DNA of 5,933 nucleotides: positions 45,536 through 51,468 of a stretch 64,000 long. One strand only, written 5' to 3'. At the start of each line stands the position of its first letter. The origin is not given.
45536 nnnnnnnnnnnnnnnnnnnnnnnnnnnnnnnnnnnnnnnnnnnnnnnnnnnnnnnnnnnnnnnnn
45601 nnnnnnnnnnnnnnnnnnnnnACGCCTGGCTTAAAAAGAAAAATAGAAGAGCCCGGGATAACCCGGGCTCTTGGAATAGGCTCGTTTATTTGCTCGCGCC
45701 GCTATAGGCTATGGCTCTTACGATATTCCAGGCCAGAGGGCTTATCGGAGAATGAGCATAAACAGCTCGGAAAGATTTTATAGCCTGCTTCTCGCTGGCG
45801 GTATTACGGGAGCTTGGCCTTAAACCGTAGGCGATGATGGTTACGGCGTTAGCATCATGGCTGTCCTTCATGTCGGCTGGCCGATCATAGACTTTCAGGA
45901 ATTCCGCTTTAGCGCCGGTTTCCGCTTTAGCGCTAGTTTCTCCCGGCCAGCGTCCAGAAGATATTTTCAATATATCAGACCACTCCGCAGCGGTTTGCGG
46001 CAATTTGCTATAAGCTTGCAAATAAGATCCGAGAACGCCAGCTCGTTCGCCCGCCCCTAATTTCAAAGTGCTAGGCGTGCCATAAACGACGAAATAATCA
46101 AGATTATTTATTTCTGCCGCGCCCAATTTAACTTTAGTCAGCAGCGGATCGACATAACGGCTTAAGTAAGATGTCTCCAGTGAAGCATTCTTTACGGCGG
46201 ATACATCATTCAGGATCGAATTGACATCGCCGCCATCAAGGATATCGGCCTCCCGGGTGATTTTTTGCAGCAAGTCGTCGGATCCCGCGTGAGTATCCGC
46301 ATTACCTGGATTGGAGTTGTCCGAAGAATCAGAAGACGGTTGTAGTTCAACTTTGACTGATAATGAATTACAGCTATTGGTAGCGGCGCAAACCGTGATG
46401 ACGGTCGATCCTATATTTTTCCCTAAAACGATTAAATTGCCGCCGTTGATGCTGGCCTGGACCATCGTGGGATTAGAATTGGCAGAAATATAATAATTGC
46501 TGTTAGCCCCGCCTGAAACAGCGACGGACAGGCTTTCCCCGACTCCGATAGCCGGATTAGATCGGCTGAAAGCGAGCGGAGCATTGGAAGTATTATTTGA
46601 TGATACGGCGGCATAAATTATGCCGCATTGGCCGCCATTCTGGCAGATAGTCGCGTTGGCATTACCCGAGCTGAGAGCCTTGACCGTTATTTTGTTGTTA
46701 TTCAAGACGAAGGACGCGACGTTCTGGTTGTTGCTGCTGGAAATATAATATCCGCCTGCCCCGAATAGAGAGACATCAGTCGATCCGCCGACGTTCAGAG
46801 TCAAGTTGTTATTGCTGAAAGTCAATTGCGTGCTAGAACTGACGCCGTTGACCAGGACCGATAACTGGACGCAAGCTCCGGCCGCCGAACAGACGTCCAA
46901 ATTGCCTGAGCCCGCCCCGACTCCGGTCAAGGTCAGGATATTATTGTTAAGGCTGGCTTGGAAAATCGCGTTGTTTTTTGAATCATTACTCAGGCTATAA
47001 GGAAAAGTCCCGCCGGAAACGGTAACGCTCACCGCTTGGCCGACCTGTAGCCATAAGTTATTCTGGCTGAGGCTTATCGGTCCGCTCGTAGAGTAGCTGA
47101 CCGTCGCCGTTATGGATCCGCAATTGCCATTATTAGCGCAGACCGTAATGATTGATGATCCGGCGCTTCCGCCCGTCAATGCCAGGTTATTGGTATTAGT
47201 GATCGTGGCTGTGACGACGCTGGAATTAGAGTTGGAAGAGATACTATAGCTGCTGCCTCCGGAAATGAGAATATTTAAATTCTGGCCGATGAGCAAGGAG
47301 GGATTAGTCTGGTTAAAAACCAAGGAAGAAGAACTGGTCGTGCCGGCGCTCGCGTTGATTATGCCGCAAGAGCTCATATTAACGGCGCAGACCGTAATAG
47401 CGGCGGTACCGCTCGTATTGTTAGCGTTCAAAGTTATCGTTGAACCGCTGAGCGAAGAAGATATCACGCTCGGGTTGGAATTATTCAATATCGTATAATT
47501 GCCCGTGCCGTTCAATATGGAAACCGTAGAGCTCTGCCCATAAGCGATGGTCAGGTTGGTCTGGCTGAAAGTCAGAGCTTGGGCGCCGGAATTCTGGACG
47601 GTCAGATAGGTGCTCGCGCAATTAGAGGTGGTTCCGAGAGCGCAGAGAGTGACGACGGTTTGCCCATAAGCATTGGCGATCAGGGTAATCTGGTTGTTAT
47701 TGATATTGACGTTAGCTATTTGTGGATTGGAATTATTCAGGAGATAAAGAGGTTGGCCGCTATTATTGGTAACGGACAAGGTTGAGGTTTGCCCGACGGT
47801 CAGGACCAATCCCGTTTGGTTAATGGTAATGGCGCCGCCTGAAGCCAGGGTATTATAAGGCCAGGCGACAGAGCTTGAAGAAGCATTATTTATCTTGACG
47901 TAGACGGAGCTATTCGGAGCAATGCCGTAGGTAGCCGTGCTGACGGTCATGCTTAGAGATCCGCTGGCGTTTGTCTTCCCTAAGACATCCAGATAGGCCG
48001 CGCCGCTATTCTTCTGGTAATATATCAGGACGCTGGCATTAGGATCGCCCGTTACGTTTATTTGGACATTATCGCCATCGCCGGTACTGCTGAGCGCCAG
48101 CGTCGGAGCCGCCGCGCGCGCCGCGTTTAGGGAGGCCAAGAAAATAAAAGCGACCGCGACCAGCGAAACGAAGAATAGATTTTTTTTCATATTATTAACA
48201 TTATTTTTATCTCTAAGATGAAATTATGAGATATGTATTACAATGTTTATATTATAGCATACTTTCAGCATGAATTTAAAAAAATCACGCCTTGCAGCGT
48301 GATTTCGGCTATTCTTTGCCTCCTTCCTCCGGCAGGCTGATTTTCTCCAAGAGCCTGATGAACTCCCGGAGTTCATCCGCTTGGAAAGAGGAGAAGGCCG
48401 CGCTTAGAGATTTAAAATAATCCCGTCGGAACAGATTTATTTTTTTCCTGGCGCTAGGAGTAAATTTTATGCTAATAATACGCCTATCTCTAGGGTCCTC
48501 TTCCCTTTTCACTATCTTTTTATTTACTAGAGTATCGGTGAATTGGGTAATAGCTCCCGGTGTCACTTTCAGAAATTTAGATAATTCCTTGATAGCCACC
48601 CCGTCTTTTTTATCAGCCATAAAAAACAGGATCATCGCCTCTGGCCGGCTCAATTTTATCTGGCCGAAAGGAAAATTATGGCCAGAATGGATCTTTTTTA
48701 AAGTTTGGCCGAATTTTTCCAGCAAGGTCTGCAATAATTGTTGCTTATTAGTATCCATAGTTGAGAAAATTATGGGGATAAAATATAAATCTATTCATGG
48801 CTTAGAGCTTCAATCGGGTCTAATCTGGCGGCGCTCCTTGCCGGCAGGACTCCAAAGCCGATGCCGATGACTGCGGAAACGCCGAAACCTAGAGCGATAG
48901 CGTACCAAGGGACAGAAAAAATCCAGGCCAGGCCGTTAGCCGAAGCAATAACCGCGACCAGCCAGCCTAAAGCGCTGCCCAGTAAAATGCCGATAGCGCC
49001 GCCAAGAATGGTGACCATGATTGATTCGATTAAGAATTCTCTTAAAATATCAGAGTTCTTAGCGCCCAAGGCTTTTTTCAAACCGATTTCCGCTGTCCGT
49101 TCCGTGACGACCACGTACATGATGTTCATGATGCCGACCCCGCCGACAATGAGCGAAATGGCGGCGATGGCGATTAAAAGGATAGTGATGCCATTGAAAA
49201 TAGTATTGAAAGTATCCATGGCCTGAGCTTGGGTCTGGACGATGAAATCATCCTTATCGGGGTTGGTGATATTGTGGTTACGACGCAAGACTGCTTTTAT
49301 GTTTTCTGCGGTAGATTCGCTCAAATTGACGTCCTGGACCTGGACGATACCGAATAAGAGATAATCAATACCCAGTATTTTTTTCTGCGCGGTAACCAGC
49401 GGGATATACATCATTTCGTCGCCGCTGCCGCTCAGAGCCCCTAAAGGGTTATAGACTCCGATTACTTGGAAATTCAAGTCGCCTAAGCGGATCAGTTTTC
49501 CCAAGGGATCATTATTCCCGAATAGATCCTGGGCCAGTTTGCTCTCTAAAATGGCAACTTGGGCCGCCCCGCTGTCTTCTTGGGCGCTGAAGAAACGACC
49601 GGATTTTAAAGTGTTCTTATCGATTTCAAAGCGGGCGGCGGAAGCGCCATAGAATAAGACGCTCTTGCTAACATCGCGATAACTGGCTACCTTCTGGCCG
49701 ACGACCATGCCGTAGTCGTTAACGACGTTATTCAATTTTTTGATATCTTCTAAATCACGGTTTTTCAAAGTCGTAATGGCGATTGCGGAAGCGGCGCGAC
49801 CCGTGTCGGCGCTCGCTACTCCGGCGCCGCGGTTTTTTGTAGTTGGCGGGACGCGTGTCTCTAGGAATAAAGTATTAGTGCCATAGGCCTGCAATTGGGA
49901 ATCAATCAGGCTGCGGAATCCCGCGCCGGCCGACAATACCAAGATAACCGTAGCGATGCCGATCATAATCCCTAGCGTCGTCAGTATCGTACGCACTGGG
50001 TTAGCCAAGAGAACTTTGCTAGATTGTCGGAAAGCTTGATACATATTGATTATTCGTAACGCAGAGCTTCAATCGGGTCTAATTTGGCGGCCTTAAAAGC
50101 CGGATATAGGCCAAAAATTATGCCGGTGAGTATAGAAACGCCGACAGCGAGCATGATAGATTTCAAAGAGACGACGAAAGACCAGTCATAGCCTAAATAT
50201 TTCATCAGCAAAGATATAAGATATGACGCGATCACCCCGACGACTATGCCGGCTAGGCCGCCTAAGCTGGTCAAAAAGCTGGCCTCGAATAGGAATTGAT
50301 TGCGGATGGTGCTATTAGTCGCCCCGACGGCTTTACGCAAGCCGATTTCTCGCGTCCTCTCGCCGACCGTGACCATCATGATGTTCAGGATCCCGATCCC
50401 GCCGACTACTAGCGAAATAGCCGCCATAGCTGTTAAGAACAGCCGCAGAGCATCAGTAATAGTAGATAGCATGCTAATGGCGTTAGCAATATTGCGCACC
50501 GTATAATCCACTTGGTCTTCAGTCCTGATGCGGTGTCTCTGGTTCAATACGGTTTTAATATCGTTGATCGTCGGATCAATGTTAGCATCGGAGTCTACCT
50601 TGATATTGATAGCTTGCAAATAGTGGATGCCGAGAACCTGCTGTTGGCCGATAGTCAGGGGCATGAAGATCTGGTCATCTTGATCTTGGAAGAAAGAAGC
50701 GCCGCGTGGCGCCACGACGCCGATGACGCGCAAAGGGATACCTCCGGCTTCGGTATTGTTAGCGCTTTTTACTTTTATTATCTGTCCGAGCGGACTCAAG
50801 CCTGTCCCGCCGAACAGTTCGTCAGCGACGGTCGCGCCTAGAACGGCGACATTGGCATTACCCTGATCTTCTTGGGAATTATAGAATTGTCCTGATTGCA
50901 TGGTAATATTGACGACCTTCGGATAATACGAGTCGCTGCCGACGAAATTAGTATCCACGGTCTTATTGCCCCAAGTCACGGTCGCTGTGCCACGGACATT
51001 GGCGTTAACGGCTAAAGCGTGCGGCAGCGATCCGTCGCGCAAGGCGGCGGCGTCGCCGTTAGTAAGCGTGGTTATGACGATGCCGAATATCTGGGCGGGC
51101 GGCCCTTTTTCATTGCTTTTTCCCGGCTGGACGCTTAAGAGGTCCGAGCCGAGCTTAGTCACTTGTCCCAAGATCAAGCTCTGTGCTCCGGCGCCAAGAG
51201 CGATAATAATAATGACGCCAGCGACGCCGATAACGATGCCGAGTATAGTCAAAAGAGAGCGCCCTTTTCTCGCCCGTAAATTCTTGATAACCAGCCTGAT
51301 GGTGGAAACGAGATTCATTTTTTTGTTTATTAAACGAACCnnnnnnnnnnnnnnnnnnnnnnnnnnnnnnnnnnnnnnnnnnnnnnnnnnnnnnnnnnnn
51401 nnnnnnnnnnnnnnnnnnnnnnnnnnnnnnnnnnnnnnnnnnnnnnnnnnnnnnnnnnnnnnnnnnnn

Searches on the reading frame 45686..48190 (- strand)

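Call 61: search_protein_families(library=pfam, proteins=[window:45686-48190:-], max_evalue=0.00001)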
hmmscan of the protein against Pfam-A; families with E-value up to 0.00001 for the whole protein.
window:45686-48190:- (834 aa): 1 family
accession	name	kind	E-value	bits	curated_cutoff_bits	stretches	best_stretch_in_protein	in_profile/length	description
PF13629.12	T2SS-T3SS_pil_N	-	1.2e-10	41.4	23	0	572-614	27-71/72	Pilus formation protein N terminal region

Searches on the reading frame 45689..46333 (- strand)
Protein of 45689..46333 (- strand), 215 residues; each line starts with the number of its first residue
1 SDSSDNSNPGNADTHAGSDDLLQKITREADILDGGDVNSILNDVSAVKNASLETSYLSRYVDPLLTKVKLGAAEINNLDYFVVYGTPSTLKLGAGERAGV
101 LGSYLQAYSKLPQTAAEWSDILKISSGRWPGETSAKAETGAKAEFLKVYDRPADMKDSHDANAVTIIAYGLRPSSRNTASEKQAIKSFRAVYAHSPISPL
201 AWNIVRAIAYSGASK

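Call 86: search_protein_representatives(protein=window:45689-46333:-)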
Query: 215 residues. Proteins with E-value up to 0.001 (for the whole library): 1207; up to 1e-10: 998; up to 1e-30: 673. The best 150 are listed.
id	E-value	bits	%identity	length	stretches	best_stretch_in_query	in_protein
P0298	1.0e-65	237.9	61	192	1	25-214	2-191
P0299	6.1e-57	209.2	51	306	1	9-214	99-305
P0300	7.2e-56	205.7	54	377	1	13-214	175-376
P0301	1.6e-55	204.6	50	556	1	10-214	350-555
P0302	1.8e-55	204.4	49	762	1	7-214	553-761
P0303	4.9e-55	203.0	51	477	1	8-214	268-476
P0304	1.0e-54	202.0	50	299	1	8-214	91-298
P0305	1.5e-54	201.4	52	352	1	18-214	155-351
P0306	1.9e-54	201.1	52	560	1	18-214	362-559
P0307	2.2e-54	200.9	51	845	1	6-215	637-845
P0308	2.8e-54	200.5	51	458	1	16-214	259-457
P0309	4.3e-54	199.9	50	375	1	13-214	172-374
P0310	7.5e-54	199.2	52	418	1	15-214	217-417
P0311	1.1e-53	198.6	51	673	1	22-214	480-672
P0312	2.5e-53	197.5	50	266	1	15-214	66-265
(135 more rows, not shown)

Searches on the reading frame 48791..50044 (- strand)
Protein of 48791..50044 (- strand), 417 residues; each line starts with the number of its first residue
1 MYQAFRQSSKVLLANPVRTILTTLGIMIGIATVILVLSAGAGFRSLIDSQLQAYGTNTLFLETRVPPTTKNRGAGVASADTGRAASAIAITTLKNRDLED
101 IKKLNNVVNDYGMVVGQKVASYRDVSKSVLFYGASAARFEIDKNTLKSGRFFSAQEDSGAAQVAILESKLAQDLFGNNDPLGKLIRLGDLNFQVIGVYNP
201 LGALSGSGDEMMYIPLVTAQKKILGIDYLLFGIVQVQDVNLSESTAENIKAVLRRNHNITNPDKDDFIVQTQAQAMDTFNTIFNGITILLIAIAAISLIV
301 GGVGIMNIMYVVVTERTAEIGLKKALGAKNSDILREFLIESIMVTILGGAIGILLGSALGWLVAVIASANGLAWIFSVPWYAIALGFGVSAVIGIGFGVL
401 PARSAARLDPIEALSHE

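Call 61: search_protein_families(library=pfam, proteins=[window:48791-50044:-], max_evalue=0.00001)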
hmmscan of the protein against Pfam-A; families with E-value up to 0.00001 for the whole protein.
window:48791-50044:- (417 aa): 2 families
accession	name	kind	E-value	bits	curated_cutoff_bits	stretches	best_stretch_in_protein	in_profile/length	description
PF12704.14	MacB_PCD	-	1.5e-33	117.3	27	1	19-251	1-206/207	MacB-like periplasmic core domain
PF02687.27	FtsX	-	2.1e-20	73.4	25.5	1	292-410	2-120/120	FtsX-like permease C-terminal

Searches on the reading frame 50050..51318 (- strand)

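Call 61: search_protein_families(library=pfam, proteins=[window:50050-51318:-], max_evalue=0.00001)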
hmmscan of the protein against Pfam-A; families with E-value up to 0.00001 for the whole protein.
window:50050-51318:- (422 aa): 2 families
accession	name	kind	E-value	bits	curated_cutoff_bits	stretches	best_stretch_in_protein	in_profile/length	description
PF12704.14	MacB_PCD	-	1.5e-40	140.2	27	1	21-256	1-206/207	MacB-like periplasmic core domain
PF02687.27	FtsX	-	4.4e-20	72.4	25.5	1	297-415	2-120/120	FtsX-like permease C-terminal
